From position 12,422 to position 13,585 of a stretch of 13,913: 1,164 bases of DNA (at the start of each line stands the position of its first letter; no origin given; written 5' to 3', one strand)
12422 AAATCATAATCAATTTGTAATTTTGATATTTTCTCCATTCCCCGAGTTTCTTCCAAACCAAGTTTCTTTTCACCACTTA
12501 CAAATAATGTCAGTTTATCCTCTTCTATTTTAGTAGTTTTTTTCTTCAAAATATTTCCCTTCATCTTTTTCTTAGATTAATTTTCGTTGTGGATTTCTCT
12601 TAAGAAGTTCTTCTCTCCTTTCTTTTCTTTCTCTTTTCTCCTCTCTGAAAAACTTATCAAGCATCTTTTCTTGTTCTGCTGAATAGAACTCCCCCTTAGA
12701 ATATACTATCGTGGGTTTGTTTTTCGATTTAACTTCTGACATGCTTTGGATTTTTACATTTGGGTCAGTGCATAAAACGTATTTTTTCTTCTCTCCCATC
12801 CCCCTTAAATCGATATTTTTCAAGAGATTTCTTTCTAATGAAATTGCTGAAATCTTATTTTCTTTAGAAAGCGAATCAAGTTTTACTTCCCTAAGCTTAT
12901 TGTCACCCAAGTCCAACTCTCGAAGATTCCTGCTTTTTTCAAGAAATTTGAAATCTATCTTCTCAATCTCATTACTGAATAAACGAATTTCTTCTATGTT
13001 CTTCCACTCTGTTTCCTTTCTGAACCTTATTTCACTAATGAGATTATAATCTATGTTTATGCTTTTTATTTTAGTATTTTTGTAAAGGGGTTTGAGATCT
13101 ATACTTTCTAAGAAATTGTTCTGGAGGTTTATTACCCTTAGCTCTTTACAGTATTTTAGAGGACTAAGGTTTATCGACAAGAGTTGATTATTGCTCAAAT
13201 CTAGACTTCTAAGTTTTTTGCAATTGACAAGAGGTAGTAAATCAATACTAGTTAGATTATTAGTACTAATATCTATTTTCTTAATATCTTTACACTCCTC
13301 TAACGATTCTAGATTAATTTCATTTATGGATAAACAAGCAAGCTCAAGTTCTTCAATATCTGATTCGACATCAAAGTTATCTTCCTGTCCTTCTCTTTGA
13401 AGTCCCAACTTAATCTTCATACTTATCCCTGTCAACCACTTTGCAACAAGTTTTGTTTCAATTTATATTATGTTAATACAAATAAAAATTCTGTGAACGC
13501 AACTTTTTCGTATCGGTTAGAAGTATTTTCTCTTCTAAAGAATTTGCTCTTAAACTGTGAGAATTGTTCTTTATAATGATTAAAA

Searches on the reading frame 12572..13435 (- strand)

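Call 3: search_protein_families(library=pfam, proteins=[window:12572-13435:-], max_evalue=0.01)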
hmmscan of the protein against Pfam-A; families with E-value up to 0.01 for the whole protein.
window:12572-13435:- (287 aa): 4 families
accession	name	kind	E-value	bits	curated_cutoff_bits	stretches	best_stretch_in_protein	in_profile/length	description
PF13855.12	LRR_8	-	4e-17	62.2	27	3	28-85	4-61/61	Leucine rich repeat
PF12799.13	LRR_4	-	1.6e-14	54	27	3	145-184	1-39/44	Leucine Rich repeats (2 copies)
PF00560.39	LRR_1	-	9e-05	22.3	20.6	0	74-94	1-21/23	Leucine Rich Repeat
PF13516.12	LRR_6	-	0.00084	19.7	23.4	0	167-181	1-15/24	Leucine Rich repeat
